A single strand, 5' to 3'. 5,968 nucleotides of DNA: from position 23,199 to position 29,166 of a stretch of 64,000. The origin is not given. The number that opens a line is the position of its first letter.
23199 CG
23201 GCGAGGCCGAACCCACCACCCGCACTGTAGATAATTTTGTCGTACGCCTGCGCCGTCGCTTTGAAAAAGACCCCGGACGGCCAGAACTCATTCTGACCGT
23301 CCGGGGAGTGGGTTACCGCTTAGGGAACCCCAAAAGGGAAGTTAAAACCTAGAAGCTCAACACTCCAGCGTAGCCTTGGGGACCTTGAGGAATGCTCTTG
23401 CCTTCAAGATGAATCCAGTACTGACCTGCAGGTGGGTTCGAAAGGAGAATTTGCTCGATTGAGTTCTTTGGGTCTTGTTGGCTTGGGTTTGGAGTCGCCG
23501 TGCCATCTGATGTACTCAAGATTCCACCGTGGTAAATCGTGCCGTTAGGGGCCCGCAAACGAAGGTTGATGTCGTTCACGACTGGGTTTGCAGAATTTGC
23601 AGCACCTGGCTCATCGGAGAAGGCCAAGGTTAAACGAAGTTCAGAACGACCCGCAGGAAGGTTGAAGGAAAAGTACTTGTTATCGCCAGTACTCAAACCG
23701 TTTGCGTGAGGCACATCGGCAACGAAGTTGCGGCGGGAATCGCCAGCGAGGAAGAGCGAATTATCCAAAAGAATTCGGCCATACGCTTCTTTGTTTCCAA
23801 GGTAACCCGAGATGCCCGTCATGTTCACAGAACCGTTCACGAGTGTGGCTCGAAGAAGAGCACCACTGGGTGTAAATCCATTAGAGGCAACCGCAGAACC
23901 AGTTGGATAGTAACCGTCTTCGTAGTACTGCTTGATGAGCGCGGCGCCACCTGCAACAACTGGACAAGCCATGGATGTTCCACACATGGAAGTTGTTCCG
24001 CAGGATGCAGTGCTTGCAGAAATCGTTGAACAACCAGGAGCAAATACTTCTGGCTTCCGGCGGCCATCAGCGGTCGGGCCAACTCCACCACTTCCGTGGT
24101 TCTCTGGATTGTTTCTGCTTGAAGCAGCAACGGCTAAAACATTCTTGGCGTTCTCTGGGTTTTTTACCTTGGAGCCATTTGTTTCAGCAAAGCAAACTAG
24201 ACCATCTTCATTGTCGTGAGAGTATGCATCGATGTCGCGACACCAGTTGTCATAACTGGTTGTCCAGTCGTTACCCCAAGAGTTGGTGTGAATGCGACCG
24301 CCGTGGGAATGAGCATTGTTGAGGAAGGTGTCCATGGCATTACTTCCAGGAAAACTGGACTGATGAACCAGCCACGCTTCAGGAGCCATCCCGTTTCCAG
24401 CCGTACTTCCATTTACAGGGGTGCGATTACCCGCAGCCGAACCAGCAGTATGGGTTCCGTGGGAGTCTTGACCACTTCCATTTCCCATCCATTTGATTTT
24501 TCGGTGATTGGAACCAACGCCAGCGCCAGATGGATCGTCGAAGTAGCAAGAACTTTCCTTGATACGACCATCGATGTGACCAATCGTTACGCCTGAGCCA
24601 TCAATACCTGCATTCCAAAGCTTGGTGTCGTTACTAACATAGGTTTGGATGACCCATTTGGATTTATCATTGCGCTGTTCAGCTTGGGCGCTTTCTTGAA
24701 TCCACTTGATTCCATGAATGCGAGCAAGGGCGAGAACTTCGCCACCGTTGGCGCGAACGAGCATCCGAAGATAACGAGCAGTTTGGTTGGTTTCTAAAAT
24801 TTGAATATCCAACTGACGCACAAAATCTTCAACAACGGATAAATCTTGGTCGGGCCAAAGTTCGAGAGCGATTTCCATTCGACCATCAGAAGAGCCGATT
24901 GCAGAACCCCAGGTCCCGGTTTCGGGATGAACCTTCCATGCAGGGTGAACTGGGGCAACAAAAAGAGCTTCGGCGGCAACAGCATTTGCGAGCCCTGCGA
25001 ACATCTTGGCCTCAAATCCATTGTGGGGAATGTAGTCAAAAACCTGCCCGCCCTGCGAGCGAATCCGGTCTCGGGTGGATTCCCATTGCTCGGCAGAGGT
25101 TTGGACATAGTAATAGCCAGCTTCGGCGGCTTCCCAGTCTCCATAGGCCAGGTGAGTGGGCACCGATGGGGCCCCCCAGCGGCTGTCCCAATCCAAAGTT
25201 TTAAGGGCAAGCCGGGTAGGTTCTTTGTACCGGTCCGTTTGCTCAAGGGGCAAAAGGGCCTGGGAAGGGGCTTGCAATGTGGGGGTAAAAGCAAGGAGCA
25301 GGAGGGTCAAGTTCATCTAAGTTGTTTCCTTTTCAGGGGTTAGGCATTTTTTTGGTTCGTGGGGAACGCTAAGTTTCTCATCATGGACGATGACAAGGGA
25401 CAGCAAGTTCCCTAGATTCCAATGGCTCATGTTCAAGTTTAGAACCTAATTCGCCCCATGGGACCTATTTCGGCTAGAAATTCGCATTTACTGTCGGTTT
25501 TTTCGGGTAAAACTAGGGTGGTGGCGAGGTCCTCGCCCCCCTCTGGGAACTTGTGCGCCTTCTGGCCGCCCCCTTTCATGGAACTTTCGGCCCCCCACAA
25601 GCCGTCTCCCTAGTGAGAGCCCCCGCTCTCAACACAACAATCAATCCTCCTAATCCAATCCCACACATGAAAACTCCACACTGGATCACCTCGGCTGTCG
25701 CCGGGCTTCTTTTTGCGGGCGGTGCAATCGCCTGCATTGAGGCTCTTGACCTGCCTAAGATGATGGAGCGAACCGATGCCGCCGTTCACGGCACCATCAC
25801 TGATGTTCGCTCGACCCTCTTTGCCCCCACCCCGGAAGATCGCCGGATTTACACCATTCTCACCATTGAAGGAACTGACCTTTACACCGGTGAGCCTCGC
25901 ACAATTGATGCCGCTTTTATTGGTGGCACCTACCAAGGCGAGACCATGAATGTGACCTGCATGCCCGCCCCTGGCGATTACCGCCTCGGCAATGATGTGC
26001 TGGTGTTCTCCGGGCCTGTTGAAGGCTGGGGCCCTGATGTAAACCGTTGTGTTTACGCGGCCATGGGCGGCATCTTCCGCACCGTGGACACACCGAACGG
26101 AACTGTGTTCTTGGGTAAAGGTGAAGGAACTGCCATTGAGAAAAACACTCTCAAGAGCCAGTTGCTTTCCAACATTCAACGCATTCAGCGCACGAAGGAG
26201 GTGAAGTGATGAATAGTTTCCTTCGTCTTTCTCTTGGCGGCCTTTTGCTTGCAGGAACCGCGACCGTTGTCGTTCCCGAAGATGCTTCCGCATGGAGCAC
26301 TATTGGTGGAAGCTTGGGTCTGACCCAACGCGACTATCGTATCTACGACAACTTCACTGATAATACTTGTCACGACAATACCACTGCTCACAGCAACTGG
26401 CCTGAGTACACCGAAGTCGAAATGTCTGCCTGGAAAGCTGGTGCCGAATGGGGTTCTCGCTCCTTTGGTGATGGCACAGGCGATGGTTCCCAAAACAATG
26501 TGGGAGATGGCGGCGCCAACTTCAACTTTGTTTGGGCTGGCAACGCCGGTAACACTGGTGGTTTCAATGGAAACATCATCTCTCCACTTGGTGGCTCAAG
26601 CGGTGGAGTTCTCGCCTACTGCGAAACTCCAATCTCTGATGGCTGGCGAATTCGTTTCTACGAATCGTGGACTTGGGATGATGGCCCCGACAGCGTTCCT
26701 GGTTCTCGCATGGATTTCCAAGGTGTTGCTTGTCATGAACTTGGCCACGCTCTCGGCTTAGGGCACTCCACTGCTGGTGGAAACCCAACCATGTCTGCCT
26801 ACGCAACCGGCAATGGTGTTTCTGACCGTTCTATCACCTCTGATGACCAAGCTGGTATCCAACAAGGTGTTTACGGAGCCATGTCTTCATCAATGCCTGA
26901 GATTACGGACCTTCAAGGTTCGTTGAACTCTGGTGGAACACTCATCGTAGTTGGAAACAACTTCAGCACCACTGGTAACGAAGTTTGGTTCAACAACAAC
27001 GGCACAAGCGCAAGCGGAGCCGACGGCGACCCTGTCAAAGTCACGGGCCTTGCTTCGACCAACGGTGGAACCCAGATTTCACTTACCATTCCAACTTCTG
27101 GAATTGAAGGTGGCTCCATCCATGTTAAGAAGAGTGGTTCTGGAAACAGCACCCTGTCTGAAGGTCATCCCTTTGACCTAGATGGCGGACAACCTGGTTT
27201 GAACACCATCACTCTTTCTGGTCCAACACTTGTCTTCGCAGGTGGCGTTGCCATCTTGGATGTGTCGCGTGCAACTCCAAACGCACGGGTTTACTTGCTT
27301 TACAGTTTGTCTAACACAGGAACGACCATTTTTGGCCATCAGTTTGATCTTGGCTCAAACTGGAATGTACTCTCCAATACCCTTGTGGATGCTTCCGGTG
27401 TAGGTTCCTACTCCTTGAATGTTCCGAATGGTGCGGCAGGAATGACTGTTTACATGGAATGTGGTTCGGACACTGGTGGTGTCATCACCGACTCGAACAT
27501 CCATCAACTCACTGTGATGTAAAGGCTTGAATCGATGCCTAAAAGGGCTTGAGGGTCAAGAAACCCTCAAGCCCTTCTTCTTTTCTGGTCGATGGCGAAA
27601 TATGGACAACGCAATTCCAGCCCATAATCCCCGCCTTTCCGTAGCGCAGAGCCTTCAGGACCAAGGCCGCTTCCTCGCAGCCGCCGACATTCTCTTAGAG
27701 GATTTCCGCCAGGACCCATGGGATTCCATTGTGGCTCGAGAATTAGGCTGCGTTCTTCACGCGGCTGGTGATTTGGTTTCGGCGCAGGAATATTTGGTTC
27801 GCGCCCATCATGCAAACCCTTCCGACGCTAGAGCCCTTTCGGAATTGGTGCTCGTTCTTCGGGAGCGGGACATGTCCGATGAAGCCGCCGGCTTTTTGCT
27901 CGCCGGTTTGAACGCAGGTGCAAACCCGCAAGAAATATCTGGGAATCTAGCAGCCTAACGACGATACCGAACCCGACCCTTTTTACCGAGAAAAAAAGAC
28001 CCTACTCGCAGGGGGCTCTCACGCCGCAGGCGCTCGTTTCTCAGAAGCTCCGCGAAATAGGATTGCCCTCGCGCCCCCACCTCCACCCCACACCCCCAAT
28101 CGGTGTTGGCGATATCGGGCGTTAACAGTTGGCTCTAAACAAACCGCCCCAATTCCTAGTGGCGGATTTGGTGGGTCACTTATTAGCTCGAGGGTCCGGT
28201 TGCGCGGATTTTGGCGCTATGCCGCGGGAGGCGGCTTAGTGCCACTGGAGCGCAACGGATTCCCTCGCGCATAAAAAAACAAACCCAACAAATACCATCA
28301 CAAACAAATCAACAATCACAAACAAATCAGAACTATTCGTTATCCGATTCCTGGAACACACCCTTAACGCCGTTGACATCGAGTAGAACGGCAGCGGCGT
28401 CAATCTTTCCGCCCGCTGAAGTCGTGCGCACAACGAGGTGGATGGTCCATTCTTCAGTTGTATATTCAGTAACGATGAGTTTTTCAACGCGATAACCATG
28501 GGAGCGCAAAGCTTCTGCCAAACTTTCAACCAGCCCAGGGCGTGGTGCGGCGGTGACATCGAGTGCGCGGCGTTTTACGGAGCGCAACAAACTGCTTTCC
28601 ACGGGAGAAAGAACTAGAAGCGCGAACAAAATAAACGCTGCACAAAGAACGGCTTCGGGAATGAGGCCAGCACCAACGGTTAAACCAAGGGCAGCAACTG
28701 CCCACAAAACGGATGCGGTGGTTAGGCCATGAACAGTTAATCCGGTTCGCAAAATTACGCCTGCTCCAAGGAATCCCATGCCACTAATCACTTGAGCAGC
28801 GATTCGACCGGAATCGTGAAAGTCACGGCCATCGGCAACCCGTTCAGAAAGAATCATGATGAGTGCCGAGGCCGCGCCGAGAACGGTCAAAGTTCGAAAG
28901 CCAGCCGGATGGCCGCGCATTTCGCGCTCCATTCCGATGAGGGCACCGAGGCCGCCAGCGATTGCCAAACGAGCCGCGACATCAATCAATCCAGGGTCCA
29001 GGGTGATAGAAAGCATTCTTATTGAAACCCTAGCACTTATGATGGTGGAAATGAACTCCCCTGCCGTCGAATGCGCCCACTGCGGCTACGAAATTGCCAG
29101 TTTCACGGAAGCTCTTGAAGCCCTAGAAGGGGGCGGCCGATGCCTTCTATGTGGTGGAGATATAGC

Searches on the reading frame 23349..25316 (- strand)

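Call 13: search_protein_families(library=pfam, proteins=[window:23349-25316:-])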
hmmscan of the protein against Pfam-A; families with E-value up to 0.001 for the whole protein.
window:23349-25316:- (655 aa): 2 families
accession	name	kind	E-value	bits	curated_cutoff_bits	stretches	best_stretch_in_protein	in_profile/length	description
PF00082.27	Peptidase_S8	-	3.8e-27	95.8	21.8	1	240-496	1-273/288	Subtilase family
PF04151.21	PPC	-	0.00014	23.1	25.9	1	545-637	1-68/70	Bacterial pre-peptidase C-terminal domain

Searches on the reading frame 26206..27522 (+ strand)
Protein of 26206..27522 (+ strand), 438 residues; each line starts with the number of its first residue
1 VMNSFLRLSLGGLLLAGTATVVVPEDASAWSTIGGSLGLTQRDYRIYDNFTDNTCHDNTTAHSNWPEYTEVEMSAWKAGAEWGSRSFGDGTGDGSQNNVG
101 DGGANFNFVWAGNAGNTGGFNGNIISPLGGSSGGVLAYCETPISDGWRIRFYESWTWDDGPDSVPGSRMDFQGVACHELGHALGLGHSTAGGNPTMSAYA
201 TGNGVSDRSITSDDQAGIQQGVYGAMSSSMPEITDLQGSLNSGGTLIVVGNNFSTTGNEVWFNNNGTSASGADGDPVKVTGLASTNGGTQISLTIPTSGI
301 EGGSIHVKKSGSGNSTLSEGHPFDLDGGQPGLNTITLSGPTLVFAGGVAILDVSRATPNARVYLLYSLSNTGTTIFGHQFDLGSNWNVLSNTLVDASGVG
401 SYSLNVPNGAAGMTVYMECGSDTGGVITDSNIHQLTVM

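Call 12: search_protein_families(library=pfam, proteins=[window:26206-27522:+])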
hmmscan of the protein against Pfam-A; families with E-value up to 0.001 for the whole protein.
window:26206-27522:+ (438 aa): 1 family
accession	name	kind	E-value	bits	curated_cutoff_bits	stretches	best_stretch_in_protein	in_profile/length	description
PF00413.30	Peptidase_M10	-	6.5e-10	39.5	24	1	133-220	71-156/159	Matrixin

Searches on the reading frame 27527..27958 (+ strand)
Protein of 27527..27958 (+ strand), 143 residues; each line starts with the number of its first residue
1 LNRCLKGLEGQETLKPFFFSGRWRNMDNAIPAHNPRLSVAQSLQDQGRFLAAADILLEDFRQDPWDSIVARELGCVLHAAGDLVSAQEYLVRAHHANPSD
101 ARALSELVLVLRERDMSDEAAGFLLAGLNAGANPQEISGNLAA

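Call 12: search_protein_families(library=pfam, proteins=[window:27527-27958:+])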
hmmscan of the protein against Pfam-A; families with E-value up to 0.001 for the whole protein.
window:27527-27958:+ (143 aa): 2 families
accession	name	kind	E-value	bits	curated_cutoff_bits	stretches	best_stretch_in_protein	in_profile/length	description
PF13428.12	TPR_14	-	0.00018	22.3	23.5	0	77-108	11-42/44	Tetratricopeptide repeat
PF14559.12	TPR_19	-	0.00044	21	25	1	77-135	1-59/68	Tetratricopeptide repeat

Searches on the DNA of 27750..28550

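Call 5: search_rna_families(source=window, start=27750, end=28550, threshold=evalue, max_evalue=10, show_alignments=3)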
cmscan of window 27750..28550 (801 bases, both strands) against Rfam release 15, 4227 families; matches with E-value up to 10: 2.
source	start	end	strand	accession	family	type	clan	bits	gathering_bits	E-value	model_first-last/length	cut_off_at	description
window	27825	27871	+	RF01336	CRISPR-DR23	Gene; CRISPR;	-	16.8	45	3.2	1-36/36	no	CRISPR RNA direct repeat element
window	28450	28541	-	RF00114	S15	Cis-reg; leader;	CL00121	12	39.5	5.7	1-117/117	no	Ribosomal S15 leader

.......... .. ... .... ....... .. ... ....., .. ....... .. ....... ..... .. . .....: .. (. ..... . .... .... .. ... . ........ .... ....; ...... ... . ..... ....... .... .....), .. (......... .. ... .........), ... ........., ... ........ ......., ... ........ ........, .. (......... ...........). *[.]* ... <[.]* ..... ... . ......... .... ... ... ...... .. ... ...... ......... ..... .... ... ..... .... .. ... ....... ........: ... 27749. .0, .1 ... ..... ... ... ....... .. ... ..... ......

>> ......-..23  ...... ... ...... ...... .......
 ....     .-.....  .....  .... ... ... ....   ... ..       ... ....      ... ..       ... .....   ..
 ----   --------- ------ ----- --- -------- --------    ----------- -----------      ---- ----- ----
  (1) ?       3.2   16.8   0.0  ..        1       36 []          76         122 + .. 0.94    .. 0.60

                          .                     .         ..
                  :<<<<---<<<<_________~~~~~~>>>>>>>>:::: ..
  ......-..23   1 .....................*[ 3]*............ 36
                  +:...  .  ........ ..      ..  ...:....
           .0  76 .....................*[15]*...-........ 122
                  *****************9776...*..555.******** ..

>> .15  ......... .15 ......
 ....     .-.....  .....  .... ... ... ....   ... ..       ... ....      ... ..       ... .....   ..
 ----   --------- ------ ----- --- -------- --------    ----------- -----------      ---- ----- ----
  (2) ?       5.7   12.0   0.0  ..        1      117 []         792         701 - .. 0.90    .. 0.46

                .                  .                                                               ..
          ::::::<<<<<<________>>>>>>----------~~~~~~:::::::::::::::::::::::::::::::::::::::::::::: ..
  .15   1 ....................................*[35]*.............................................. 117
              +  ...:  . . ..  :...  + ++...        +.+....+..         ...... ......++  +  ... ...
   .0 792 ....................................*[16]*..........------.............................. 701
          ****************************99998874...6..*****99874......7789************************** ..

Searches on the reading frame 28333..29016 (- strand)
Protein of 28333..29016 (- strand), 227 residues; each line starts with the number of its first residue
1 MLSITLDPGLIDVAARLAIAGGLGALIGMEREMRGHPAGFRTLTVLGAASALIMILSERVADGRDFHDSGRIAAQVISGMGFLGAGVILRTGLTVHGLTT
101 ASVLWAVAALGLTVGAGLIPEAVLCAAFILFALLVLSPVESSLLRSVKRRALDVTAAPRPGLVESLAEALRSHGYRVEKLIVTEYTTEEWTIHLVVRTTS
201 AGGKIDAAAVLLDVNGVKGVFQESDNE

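Call 12: search_protein_families(library=pfam, proteins=[window:28333-29016:-])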
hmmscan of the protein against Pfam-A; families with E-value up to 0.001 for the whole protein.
window:28333-29016:- (227 aa): 1 family
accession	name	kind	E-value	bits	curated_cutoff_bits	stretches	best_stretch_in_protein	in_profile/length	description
PF02308.21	MgtC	-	2.3e-34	118.8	31.4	1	17-141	1-120/121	MgtC family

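Call 17: find_encoding_contigs(protein=window:28333-29016:-, flank=3000, max_places=10)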
Protein window:28333-29016:- (227 aa): 5 contigs read that carry it; 5 places shown.
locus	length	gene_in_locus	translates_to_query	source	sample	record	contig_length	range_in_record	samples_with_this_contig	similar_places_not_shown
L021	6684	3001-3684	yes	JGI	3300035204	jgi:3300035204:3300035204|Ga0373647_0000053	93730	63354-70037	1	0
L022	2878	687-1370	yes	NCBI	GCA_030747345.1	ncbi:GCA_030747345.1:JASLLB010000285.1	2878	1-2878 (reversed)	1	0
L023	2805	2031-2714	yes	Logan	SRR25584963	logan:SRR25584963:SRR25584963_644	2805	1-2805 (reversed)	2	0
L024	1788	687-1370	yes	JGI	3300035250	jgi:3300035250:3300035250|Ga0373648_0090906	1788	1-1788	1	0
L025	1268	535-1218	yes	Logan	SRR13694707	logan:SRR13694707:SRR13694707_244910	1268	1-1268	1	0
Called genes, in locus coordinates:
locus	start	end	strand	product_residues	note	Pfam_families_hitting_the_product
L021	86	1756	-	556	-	PF00118:Cpn60_TCP1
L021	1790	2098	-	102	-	PF00166:Cpn10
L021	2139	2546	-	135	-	PF00072:Response_reg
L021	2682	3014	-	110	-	-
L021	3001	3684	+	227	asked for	PF02308:MgtC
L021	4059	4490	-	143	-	-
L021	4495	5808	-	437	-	PF00413:Peptidase_M10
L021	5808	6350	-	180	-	-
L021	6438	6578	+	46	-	-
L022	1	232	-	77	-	PF00072:Response_reg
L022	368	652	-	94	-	-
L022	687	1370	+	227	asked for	PF02308:MgtC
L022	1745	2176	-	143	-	-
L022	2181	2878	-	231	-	?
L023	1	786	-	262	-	?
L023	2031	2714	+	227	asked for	PF02308:MgtC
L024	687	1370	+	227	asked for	PF02308:MgtC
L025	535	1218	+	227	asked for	PF02308:MgtC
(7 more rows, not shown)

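Call 22: find_homologous_proteins(query=window:28333-29016:-, max_evalue=1e-20)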
Query window:28333-29016:- (227 aa): 1166 proteins with E <= 1e-20 among 8000 candidates; the best 120 are listed.
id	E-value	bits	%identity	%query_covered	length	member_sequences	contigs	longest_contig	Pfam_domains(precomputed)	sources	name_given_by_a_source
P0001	9.0e-135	465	100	100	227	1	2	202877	PF02308.22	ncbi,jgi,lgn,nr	ncbi:MAG: MgtC/SapB family protein [Planctomycetota bacterium]|jgi:putative Mg2+ transporter-C (MgtC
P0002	3.5e-91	323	69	98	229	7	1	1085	PF02308.22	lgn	-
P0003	4.1e-89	316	69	99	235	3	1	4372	PF02308.22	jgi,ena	-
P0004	2.5e-88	314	68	97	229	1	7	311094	PF02308.22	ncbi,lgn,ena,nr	ncbi:MAG: MgtC/SapB family protein [Planctomycetes bacterium]|nr:MgtC/SapB family protein [Planctomy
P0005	1.1e-71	259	68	80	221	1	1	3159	PF13193.13,PF02308.22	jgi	jgi:putative Mg2+ transporter-C (MgtC) family protein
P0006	2.0e-67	245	57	94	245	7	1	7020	PF02308.22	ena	-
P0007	1.9e-66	242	57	94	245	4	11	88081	PF02308.22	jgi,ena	-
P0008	1.8e-52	197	52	95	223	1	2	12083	PF02308.22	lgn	-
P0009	3.5e-51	192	52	91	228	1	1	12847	PF02308.22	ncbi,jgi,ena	ncbi:MAG TPA: MgtC/SapB family protein [Planctomycetota bacterium]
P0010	6.9e-37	146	46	90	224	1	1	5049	PF02308.22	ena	-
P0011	1.2e-35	142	45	92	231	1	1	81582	PF13291.13,PF02308.22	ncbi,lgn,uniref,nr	ncbi:putative Mg2+ transporter-C (MgtC) family protein [Melghirimyces profundicolus]|uniref:Putative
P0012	2.4e-33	134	43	81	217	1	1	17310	PF02308.22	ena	-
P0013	3.2e-33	134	42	92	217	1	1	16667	PF02308.22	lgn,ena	-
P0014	3.6e-33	133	41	92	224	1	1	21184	PF13291.13,PF01842.32,PF02308.22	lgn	-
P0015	4.3e-33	133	38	93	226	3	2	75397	PF13291.13,PF02308.22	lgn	-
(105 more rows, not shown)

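Call 23: find_encoding_contigs(protein=P0004, flank=10000, max_places=4)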
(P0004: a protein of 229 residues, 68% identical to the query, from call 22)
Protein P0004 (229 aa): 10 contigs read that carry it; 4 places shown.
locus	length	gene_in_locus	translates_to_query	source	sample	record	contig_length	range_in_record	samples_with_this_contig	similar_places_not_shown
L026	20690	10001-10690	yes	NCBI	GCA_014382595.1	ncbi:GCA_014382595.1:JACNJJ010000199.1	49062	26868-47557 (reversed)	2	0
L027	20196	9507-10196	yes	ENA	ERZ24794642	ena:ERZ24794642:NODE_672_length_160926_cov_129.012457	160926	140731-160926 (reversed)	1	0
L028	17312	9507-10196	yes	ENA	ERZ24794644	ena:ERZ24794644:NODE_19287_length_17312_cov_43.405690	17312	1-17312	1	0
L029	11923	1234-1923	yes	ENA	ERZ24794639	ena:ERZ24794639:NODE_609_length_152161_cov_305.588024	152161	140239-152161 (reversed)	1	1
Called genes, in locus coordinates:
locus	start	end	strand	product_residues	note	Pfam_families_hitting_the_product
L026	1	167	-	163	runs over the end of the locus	PF07963:N_methyl (weak)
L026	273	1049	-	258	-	PF03372:Exo_endo_phos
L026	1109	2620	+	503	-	PF19805:DUF6288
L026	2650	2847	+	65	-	-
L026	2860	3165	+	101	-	PF00578:AhpC-TSA, PF08534:Redoxin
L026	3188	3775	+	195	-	-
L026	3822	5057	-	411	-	PF08547:CIA30, PF02469:Fasciclin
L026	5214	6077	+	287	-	PF12728:HTH_17 (weak)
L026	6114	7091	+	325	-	PF04463:2-thiour_desulf, PF08349:DUF1722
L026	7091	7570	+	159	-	-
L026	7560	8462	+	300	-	PF01073:3Beta_HSD, PF01370:Epimerase, PF02719:Polysacc_synt_2 (weak), PF04321:RmlD_sub_bind, PF05368:NmrA, PF07993:NAD_binding_4 (faint), PF16363:GDP_Man_Dehyd (faint), PF13460:NAD_binding_10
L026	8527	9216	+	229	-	PF01177:Asp_Glu_race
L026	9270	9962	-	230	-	PF00730:HhH-GPD, PF00633:HHH (faint)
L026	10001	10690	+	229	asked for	PF02308:MgtC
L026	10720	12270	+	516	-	PF00171:Aldedh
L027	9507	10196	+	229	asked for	PF02308:MgtC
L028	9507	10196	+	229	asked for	PF02308:MgtC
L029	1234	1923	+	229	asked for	PF02308:MgtC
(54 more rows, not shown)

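Call 24: find_encoding_contigs(protein=P0007, flank=10000, max_places=4)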
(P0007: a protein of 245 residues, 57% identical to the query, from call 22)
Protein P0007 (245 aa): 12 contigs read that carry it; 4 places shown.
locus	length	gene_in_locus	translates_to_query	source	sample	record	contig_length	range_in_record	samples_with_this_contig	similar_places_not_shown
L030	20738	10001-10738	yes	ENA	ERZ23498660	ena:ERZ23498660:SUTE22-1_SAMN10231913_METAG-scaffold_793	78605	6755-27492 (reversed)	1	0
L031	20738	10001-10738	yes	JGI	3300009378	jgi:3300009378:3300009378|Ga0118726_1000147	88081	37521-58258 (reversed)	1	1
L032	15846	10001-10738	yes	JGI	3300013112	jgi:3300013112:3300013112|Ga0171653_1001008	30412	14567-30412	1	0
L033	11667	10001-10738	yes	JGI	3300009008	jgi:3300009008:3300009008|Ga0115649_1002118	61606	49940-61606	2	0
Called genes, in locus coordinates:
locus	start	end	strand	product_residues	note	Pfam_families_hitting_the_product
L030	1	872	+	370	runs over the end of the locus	PF00069:Pkinase, PF07714:PK_Tyr_Ser-Thr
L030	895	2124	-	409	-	PF00155:Aminotran_1_2, PF01041:DegT_DnrJ_EryC1 (faint), PF01053:Cys_Met_Meta_PP (weak)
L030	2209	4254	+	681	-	-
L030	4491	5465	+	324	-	PF07732:Cu-oxidase_3 (faint), PF00394:Cu-oxidase (weak), PF07731:Cu-oxidase_2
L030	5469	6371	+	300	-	PF07732:Cu-oxidase_3, PF07731:Cu-oxidase_2, PF00394:Cu-oxidase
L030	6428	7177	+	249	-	PF01555:N6_N4_Mtase, PF01170:UPF0020 (faint), PF08241:Methyltransf_11 (faint), PF13649:Methyltransf_25 (faint), PF13847:Methyltransf_31 (faint)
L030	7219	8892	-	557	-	-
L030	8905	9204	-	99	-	PF00166:Cpn10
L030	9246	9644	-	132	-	PF00072:Response_reg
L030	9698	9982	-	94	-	-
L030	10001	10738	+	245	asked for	PF02308:MgtC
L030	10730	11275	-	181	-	PF00293:NUDIX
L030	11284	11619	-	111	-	PF13424:TPR_12 (faint), PF13428:TPR_14 (faint), PF07719:TPR_2 (faint), PF13371:TPR_9 (faint), PF13432:TPR_16 (weak), PF14559:TPR_19 (weak)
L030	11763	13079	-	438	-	PF00413:Peptidase_M10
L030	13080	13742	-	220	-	-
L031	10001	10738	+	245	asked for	PF02308:MgtC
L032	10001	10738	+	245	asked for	PF02308:MgtC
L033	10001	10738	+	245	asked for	PF02308:MgtC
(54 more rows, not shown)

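Call 25: find_encoding_contigs(protein=P0003, flank=5000, max_places=3)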
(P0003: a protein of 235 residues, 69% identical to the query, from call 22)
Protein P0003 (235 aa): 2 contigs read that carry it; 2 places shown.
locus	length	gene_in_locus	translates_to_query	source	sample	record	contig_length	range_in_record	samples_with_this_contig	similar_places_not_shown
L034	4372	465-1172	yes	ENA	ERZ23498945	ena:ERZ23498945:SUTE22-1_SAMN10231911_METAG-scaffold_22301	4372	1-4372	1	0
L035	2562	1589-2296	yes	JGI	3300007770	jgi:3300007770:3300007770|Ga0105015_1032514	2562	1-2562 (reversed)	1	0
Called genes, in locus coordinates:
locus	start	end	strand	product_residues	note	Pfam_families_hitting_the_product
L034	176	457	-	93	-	-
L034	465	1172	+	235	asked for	PF02308:MgtC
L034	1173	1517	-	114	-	PF14561:TPR_20 (faint), PF13428:TPR_14 (faint), PF13432:TPR_16 (faint), PF14559:TPR_19 (faint)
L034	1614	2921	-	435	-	PF00413:Peptidase_M10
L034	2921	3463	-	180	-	-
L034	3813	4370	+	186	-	?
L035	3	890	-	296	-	?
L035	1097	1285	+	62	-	-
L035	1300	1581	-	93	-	-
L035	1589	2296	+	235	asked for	PF02308:MgtC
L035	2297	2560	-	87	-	?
